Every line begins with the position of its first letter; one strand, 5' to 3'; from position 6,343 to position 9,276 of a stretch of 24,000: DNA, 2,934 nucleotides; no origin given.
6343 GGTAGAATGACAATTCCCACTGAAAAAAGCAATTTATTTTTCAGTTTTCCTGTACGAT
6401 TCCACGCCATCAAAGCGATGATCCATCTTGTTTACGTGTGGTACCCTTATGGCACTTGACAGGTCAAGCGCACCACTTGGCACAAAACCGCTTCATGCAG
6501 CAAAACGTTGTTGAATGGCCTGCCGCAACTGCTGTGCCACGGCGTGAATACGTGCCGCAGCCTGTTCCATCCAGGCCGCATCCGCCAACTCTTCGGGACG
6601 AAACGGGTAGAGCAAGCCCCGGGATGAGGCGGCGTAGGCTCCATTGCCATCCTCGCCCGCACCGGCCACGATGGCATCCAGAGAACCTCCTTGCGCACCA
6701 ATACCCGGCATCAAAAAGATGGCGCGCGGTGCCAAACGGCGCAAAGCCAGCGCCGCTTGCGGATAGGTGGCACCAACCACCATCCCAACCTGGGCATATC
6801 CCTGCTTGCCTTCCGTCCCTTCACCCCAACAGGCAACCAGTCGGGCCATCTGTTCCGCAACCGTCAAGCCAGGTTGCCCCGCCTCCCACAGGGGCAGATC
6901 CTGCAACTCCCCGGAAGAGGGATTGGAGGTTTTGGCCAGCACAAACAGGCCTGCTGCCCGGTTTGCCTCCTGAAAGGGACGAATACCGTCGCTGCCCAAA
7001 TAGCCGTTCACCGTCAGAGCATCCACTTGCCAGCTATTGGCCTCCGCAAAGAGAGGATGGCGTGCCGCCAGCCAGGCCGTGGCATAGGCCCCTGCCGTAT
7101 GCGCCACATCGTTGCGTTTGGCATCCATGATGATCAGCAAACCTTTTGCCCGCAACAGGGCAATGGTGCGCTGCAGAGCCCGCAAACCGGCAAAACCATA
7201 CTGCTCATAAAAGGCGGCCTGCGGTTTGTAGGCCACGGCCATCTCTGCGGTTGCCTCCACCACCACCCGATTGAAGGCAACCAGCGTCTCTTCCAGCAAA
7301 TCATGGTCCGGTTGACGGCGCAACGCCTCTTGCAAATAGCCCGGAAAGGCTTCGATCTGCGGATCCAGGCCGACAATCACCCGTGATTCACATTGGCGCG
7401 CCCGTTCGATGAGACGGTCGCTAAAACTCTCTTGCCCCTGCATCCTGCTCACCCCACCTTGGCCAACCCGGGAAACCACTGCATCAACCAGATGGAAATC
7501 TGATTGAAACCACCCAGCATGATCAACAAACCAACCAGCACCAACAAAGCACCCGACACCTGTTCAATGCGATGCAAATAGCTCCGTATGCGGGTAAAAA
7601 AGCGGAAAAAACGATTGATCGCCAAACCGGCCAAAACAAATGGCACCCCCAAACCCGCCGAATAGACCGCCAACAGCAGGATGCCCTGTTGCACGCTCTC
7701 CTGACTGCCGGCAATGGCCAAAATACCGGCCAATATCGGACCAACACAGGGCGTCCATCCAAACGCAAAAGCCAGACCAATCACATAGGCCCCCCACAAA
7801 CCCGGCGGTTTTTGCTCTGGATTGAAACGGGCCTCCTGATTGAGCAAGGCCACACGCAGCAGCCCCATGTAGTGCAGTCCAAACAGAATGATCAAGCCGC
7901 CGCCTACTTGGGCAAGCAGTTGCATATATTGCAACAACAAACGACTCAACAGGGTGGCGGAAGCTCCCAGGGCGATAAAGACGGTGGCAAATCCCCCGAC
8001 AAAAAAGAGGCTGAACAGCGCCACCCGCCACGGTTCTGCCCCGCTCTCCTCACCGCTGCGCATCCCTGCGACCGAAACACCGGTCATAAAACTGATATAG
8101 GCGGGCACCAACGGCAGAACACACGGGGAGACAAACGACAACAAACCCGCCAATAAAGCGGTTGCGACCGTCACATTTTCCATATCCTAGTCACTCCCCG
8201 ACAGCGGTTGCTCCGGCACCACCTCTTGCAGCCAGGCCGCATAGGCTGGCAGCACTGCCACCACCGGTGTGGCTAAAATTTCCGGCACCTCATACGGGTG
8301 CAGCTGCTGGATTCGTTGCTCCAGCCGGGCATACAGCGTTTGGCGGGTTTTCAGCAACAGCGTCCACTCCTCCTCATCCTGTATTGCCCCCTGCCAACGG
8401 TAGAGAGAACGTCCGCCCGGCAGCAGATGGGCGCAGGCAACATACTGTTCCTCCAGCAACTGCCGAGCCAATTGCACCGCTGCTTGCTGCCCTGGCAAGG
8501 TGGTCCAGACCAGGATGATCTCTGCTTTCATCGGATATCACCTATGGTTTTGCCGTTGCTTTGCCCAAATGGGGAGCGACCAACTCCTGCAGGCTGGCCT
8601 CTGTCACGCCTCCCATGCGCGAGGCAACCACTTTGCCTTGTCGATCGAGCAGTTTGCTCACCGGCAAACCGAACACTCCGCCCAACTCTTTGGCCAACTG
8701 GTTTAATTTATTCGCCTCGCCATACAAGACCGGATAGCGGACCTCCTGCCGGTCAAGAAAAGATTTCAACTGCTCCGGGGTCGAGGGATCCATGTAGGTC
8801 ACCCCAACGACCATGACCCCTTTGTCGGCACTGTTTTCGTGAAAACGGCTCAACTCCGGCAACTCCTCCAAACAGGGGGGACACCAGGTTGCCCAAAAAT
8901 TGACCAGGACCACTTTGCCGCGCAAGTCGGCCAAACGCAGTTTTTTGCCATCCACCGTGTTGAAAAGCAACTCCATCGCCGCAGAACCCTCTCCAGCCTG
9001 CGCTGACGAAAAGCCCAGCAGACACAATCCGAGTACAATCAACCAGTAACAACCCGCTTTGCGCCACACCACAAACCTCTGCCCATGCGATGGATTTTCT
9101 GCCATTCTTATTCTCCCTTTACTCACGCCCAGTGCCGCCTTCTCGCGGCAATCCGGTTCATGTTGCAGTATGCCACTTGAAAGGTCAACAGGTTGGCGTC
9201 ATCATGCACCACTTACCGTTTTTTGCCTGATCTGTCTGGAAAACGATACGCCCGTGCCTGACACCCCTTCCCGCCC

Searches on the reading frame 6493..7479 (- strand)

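Call 9: search_protein_families(library=pfam, proteins=[window:6493-7479:-], max_evalue=0.00001)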
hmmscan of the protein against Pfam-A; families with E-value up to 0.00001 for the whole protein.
window:6493-7479:- (328 aa): 1 family
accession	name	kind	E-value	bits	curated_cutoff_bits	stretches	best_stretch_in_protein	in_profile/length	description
PF00215.30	OMPdecase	-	1.5e-20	74.5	27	1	33-271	2-186/221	Orotidine 5'-phosphate decarboxylase / HUMPS family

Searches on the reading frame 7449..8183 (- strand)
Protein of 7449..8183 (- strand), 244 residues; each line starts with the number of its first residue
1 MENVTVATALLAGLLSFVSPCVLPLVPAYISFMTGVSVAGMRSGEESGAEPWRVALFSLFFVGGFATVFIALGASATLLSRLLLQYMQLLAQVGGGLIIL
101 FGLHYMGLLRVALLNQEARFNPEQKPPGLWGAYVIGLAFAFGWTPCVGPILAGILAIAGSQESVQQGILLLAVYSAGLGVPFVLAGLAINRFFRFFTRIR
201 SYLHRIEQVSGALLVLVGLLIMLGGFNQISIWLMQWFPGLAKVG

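Call 9: search_protein_families(library=pfam, proteins=[window:7449-8183:-], max_evalue=0.00001)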
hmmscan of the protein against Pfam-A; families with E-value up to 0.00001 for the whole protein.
window:7449-8183:- (244 aa): 1 family
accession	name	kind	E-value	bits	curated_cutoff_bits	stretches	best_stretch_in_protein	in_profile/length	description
PF02683.22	DsbD_TM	-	1.1e-17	64.5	27.1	1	5-221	4-214/219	Cytochrome C biogenesis protein transmembrane domain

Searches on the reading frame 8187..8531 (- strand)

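Call 9: search_protein_families(library=pfam, proteins=[window:8187-8531:-], max_evalue=0.00001)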
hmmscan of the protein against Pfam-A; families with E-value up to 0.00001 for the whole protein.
window:8187-8531:- (114 aa): 1 family
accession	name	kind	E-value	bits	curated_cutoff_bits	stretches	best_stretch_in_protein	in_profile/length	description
PF03091.20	CutA1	-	4.5e-35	119.8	22.4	1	6-103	1-98/99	CutA1 divalent ion tolerance protein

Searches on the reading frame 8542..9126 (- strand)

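Call 9: search_protein_families(library=pfam, proteins=[window:8542-9126:-], max_evalue=0.00001)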
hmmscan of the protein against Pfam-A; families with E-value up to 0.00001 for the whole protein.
window:8542-9126:- (194 aa): 5 families
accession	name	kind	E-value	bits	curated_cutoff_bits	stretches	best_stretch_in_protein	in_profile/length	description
PF00578.27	AhpC-TSA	-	3.8e-21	75.7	26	1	49-168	4-123/124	AhpC/TSA family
PF08534.16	Redoxin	-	1.5e-20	73.9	26.6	1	57-175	15-137/148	Redoxin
PF13905.12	Thioredoxin_8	-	1.7e-10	41.6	27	1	70-166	1-94/94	Thioredoxin-like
PF02630.20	SCO1-SenC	-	4e-06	27.2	22.8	1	58-148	9-103/134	SCO1/SenC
PF00085.26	Thioredoxin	-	5.3e-06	26.8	23.5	0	71-107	19-54/103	Thioredoxin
